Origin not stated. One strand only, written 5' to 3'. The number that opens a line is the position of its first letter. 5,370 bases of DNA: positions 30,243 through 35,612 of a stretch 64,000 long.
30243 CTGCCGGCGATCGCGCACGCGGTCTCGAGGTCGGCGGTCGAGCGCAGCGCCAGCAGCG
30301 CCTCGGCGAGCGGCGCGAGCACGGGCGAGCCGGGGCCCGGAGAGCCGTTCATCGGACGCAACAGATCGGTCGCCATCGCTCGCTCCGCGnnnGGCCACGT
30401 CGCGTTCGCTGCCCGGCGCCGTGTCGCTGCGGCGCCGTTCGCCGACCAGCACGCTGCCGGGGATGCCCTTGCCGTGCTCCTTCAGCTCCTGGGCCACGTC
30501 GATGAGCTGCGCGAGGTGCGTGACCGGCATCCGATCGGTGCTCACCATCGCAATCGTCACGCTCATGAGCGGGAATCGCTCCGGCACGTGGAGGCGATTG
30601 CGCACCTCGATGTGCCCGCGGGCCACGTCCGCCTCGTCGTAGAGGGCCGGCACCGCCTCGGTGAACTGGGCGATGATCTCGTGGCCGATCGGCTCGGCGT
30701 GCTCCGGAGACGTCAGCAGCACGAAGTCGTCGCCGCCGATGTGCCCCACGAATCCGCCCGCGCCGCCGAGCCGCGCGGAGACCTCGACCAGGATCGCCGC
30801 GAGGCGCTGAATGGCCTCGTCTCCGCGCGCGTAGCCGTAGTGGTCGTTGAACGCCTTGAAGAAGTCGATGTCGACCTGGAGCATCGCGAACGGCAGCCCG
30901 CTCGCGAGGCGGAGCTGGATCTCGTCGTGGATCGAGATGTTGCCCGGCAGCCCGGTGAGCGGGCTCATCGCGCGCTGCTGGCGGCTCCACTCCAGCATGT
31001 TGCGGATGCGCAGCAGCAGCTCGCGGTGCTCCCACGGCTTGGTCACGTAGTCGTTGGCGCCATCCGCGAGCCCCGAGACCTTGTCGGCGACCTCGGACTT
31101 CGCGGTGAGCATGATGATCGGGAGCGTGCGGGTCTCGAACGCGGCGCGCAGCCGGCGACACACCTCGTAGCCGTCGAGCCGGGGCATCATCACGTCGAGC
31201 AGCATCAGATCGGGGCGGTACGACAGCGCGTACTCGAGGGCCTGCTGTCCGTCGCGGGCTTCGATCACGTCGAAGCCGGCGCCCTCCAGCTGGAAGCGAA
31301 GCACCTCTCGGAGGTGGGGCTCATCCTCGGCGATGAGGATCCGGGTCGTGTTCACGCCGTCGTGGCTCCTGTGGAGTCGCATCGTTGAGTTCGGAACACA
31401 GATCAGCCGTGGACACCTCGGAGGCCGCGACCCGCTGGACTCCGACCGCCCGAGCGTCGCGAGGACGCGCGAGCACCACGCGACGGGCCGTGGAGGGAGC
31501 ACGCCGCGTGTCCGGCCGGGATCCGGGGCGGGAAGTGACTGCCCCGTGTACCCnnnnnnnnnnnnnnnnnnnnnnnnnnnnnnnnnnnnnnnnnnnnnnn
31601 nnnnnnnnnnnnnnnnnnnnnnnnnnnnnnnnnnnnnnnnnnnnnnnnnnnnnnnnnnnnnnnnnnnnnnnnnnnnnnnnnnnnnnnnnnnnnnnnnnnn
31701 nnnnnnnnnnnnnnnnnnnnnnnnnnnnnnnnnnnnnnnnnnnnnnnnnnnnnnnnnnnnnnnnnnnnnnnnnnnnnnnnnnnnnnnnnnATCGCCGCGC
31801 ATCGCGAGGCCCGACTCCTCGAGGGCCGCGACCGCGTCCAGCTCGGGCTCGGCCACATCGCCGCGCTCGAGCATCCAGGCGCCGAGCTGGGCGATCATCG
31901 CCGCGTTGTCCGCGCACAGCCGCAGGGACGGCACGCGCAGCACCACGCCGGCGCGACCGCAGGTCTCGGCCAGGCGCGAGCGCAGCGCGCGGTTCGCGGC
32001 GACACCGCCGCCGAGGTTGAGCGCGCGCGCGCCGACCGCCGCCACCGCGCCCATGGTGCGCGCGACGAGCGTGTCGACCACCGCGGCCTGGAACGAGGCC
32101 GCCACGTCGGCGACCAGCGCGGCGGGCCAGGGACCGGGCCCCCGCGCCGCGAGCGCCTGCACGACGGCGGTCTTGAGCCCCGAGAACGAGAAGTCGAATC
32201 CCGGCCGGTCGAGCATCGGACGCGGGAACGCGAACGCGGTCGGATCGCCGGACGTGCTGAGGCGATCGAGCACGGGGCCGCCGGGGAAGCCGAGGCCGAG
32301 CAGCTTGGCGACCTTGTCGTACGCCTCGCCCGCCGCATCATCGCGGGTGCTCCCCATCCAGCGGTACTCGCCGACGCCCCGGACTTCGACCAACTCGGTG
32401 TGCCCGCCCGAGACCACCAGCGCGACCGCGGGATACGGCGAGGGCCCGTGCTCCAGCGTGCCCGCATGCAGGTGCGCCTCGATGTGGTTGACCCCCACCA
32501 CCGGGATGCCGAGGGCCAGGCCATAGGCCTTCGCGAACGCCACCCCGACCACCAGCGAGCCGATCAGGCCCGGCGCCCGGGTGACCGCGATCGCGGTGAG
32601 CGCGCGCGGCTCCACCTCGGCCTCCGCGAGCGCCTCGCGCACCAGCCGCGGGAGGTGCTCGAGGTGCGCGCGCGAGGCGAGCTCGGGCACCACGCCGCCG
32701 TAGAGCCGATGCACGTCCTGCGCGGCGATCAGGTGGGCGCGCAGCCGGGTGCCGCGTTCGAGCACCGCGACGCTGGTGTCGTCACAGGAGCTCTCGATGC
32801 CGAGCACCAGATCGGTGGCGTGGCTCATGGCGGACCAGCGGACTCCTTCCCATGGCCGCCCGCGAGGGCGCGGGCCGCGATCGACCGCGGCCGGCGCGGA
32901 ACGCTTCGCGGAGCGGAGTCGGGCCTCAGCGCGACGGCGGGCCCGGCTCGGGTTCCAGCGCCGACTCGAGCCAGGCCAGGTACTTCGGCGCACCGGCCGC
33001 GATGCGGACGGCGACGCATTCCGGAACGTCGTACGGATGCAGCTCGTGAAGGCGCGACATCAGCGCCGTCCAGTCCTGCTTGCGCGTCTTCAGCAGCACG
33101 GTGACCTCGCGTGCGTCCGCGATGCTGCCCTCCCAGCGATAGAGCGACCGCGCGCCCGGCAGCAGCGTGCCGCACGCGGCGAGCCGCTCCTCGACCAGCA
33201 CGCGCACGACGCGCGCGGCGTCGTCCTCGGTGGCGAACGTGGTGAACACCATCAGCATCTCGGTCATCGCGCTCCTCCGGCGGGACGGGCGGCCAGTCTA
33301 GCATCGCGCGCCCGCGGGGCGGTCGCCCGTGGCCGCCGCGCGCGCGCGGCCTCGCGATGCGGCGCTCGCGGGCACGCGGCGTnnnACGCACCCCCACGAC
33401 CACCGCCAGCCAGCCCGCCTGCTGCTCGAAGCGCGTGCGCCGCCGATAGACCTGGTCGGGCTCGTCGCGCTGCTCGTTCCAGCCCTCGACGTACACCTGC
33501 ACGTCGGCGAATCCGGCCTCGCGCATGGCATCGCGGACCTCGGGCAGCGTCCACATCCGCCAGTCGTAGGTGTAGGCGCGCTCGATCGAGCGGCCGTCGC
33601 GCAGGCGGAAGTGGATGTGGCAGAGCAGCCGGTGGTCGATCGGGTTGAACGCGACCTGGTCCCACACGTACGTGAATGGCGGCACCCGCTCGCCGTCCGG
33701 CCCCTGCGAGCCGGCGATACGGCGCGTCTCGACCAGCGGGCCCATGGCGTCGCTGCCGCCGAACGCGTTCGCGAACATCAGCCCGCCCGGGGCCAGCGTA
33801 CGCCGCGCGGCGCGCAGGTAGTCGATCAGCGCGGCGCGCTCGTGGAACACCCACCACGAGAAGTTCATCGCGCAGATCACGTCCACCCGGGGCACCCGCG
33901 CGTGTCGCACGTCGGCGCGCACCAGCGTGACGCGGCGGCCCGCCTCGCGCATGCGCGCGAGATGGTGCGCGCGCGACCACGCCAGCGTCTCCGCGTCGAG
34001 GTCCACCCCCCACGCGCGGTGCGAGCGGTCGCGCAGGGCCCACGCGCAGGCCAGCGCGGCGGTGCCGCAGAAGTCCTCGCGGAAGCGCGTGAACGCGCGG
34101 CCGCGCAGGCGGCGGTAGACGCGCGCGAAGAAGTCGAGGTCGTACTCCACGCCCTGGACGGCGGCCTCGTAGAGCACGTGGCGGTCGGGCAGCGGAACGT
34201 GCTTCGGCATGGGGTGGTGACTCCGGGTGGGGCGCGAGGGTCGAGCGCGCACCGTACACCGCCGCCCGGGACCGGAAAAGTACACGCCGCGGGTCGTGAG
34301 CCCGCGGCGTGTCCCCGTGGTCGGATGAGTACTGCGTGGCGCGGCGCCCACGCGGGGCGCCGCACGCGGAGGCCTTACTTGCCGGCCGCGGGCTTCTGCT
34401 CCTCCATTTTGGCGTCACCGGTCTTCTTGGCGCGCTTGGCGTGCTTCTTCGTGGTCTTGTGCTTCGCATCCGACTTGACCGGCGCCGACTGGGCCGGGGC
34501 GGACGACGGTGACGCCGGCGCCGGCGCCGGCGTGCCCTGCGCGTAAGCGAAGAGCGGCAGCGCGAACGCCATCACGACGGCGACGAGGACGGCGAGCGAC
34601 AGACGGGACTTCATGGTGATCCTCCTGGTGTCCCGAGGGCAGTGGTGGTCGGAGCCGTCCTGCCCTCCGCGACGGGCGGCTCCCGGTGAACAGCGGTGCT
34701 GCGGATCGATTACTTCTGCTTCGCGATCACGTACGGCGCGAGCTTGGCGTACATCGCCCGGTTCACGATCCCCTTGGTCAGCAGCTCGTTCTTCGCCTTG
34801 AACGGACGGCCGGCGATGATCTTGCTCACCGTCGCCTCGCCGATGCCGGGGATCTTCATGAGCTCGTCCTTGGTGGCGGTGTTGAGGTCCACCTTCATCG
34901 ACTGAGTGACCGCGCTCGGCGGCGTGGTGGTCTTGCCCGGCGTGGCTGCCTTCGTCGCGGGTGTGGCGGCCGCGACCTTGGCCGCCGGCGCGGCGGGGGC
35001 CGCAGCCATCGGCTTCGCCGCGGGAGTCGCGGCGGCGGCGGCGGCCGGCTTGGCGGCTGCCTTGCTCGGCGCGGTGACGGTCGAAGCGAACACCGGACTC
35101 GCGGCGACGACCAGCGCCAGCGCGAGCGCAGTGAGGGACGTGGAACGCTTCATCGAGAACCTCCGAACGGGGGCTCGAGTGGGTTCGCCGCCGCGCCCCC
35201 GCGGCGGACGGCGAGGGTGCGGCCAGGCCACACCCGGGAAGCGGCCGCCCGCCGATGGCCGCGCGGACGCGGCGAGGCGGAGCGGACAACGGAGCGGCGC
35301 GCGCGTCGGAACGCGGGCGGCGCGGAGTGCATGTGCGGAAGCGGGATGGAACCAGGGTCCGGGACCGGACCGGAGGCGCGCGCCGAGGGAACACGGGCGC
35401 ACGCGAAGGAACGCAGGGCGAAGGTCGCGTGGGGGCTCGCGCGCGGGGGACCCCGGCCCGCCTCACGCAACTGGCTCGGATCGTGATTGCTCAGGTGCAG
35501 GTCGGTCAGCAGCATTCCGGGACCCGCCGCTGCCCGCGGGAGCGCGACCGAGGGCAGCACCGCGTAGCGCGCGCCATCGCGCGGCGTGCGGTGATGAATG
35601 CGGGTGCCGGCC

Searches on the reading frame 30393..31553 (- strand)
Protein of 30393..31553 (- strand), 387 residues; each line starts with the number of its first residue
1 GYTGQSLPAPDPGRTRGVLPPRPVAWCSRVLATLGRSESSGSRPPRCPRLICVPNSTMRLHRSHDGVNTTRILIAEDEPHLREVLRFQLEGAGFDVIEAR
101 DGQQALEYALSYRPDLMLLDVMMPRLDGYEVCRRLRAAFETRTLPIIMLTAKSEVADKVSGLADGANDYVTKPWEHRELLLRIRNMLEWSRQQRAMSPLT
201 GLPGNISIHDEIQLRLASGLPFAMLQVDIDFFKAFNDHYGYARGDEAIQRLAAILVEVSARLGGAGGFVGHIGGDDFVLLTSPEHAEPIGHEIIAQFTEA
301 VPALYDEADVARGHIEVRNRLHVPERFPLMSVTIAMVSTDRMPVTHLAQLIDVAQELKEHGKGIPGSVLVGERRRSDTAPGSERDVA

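Call 12: search_protein_families(library=pfam, proteins=[window:30393-31553:-], max_evalue=0.00001)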
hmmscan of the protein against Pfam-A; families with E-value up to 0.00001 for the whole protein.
window:30393-31553:- (387 aa): 2 families
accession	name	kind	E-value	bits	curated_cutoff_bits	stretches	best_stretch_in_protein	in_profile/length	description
PF00072.30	Response_reg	-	4.6e-30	104.5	30.2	1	72-183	1-110/111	Response regulator receiver domain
PF00990.26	GGDEF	-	2.8e-12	47.2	23.8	1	198-284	5-91/161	Diguanylate cyclase, GGDEF domain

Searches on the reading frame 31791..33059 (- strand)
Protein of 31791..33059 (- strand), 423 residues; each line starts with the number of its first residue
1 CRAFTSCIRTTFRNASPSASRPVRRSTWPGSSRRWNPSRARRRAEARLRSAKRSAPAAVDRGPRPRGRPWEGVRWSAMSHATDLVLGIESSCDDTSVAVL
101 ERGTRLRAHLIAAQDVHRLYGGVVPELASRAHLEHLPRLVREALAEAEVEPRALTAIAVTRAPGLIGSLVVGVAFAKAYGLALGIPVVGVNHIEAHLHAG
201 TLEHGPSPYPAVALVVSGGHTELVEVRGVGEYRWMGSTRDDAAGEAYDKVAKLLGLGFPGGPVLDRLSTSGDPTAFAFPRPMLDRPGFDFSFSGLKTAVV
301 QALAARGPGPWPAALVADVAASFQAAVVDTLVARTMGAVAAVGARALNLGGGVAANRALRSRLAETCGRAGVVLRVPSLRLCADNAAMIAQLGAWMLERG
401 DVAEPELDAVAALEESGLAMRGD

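Call 12: search_protein_families(library=pfam, proteins=[window:31791-33059:-], max_evalue=0.00001)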
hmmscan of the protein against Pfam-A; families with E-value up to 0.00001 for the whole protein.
window:31791-33059:- (423 aa): 1 family
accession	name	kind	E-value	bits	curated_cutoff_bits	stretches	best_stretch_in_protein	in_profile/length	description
PF00814.31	TsaD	-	5.1e-90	302.2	24.8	1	107-390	3-263/264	tRNA N6-adenosine threonylcarbamoyltransferase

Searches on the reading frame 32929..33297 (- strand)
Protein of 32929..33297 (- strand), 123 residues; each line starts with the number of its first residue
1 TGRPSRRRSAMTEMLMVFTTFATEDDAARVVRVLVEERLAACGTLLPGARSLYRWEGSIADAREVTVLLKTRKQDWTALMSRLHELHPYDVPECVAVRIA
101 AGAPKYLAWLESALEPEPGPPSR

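Call 80: search_protein_families(library=pfam, proteins=[window:32929-33297:-], max_evalue=0.001)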
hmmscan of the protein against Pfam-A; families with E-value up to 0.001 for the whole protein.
window:32929-33297:- (123 aa): 1 family
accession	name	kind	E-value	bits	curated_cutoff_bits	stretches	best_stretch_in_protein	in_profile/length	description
PF03091.20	CutA1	-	6.7e-33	112.9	22.4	1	16-112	2-98/99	CutA1 divalent ion tolerance protein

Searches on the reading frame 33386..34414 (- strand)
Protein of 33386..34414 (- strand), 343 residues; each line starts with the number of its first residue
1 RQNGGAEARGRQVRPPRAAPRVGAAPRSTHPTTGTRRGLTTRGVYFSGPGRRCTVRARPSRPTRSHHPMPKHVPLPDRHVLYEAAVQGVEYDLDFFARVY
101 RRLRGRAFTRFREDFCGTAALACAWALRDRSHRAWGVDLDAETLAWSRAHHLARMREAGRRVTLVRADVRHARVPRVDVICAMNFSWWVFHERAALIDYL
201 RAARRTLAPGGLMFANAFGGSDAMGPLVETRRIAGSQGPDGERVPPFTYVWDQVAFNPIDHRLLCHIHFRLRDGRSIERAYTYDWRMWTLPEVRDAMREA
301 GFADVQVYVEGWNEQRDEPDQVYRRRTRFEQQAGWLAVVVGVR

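Call 12: search_protein_families(library=pfam, proteins=[window:33386-34414:-], max_evalue=0.00001)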
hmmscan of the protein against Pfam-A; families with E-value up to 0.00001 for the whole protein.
window:33386-34414:- (343 aa): 2 families
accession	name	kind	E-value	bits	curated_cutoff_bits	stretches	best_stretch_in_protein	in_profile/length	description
PF13649.12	Methyltransf_25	-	4.7e-07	30.9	27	1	116-211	6-97/97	Methyltransferase domain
PF08241.18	Methyltransf_11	-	6.2e-07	30.4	21.2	1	116-214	5-94/95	Methyltransferase domain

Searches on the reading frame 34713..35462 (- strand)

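Call 12: search_protein_families(library=pfam, proteins=[window:34713-35462:-], max_evalue=0.00001)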
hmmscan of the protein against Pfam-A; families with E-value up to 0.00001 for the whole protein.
window:34713-35462:- (250 aa): 2 families
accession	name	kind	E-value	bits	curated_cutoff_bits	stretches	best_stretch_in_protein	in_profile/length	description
PF12836.13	HHH_3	-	1e-10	42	27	1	189-245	4-64/65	Helix-hairpin-helix motif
PF00633.29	HHH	-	3.8e-07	30.1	24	1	192-217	4-29/30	Helix-hairpin-helix motif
